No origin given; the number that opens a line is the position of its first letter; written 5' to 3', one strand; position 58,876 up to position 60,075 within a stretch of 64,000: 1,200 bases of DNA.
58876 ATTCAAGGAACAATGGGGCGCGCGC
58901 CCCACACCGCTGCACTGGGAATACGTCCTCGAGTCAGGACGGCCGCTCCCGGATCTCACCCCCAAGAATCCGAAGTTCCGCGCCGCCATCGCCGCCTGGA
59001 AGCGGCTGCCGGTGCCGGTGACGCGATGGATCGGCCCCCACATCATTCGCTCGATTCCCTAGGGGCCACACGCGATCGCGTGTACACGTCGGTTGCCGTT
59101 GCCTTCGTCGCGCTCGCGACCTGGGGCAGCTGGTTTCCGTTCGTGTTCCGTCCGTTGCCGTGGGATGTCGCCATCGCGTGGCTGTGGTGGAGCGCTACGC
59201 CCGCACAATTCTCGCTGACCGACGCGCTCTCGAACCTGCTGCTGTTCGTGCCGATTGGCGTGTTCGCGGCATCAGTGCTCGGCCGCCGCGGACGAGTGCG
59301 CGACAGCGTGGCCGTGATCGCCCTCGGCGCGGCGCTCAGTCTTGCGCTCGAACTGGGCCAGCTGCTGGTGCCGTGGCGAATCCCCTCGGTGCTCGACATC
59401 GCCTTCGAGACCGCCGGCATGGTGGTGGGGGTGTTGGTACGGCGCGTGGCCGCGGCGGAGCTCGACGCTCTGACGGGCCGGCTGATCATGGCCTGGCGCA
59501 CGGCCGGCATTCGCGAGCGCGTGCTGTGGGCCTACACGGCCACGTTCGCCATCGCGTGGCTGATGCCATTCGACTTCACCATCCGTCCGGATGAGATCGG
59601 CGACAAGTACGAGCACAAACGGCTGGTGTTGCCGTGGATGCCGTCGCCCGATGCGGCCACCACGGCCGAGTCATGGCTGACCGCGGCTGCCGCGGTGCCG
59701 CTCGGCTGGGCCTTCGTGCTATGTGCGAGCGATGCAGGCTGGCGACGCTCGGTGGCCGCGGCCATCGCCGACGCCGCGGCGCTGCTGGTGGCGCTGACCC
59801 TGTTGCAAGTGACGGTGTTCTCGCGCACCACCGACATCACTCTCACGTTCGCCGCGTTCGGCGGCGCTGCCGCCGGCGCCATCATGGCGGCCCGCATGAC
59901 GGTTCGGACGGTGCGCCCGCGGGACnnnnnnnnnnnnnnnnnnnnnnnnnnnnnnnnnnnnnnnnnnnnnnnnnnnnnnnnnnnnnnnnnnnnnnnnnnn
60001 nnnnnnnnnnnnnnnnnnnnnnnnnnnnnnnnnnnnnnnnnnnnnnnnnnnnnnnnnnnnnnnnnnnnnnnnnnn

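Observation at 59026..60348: Triple VanZ-like polytopic membrane protein sits where an exosortase is expected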

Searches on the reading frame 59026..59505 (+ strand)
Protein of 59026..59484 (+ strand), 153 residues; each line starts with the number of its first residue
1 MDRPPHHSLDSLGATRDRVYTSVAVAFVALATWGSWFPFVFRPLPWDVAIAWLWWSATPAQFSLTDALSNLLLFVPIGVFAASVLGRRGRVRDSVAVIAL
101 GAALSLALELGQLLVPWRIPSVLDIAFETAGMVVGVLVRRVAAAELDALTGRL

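Call 16: search_protein_families(library=pfam, proteins=[window:59026-59484:+], max_evalue=10)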
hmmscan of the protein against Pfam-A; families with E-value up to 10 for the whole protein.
seq(153 aa): 1 family
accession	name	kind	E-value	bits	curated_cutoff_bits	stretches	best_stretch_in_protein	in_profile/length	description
PF04892.17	VanZ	-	5.1e-13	50.2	30.1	1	62-139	55-122/126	VanZ like family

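Call 71: predict_structure(alignment_id=A4)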
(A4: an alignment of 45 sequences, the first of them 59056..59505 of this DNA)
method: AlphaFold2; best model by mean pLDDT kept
length: 150 residues; sequences in the alignment: 45
mean_pLDDT: 93.2   pTM: 0.85
mean pLDDT of the five models: 93.2, 92.0, 92.0, 91.2, 91.0
residues with pLDDT >= 90: 118; 70-90: 32; 50-70: 0; < 50: 0
segments of 3 or more residues with pLDDT < 50: none
pLDDT, mean of each block of 10 residues (from residue 1): 94 98 94 90 82 88 98 88 96 96 90 93 97 96 97
secondary structure, 60 per line:
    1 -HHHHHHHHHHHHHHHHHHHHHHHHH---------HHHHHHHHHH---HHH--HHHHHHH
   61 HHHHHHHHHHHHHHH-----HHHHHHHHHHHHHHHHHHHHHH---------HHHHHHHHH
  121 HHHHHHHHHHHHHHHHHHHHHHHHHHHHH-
elements in order: H2-26 H36-45 H54-75 H81-102 H112-149

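Call 74: fold_search(model_id=the predicted structure, library=pdb)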
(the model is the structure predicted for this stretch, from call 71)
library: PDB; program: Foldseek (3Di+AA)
matches with E <= 10: 64; with E <= 0.001: 0
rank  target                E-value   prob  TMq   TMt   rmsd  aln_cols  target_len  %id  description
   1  6tcl_L1               1.3e+00  0.72  0.39  0.36   8.8       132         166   17  Photosystem I tetramer (released 2020-02-19)
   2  6zzx_L                1.8e+00  0.10  0.23  0.22  11.5       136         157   18  Structure of low-light grown Chlorella ohadii Photosystem I (released 2021-07-28)
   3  9jtw_A                2.3e+00  0.08  0.29  0.14  20.5       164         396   14  AtALMT1 with LMNG and sterol mimic CHS (released 2025-03-12)
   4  5zgh_L                2.9e+00  0.18  0.33  0.40  10.0       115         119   16  Cryo-EM structure of the red algal PSI-LHCR (released 2018-04-11)
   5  8xls_L                3.0e+00  0.21  0.31  0.32   5.9        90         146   21  PSI-FCPI of the diatom Thalassiosira pseudonana CCMP1335 (released 2024-10-30)
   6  8glv_AE               3.0e+00  0.07  0.23  0.08  13.8       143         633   17  96-nm repeat unit of doublet microtubules from Chlamydomonas reinhardtii flagella (released 2023-05-31)
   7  8wey_L                3.2e+00  0.15  0.28  0.34   7.4       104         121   15  PSI-LHCI of the red alga Cyanidium caldarium RK-1 (NIES-2137) (released 2024-02-14)
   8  4uc1_C                3.2e+00  0.04  0.19  0.20  18.6       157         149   13  High resolution crystal structure of translocator protein 18kDa (TSPO) from Rhodobacter sphaeroides (A139T Mutant) in  (released 2015-02-04)
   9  4ocu                  3.3e+00  0.11  0.25  0.12   8.9        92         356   16  N-acetylhexosamine 1-phosphate kinase_ATCC15697 in complex with GlcNAc (released 2014-05-14)
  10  4l6v_8                3.5e+00  0.30  0.37  0.37   7.0       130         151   15  Crystal structure of a virus like photosystem I from the cyanobacterium Synechocystis PCC 6803 (released 2014-02-05)
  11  7bgi_L                3.5e+00  0.14  0.32  0.36  11.5       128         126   20  Photosystem I of a temperature sensitive mutant Chlamydomonas reinhardtii (released 2021-12-08)
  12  5oy0_0                3.7e+00  0.38  0.42  0.41   7.4       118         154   17  Structure of synechocystis photosystem I trimer at 2.5A resolution (released 2018-02-21)
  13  3tds_C                3.7e+00  0.09  0.27  0.18  12.0       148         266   13  Crystal structure of HSC F194I (released 2012-03-07)
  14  5im6_A                3.7e+00  0.07  0.25  0.25  15.0       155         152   16  Crystal structure of designed two-component self-assembling icosahedral cage I32-28 (released 2016-07-27)
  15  3tdx_E                4.1e+00  0.08  0.27  0.19  12.1       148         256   13  Crystal structure of HSC L82V (released 2012-03-07)
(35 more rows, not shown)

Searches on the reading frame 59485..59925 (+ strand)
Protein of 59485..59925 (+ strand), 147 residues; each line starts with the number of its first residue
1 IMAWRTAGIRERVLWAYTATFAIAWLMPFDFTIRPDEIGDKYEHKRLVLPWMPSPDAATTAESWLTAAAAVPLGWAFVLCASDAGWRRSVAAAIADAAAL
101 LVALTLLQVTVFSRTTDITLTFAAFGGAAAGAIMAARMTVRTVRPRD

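Call 16: search_protein_families(library=pfam, proteins=[window:59485-59925:+], max_evalue=10)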
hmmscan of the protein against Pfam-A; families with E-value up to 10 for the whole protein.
seq(147 aa): 3 families
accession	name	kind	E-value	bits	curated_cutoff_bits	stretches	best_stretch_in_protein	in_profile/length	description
PF04892.17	VanZ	-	0.013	16.6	30.1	1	26-135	36-122/126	VanZ like family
PF11992.13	TgpA_N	-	0.11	11.9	30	1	63-145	19-102/333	TgpA N-terminal domain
PF05818.17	TraT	-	2.9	8.1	31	1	66-121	85-144/214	Enterobacterial TraT complement resistance protein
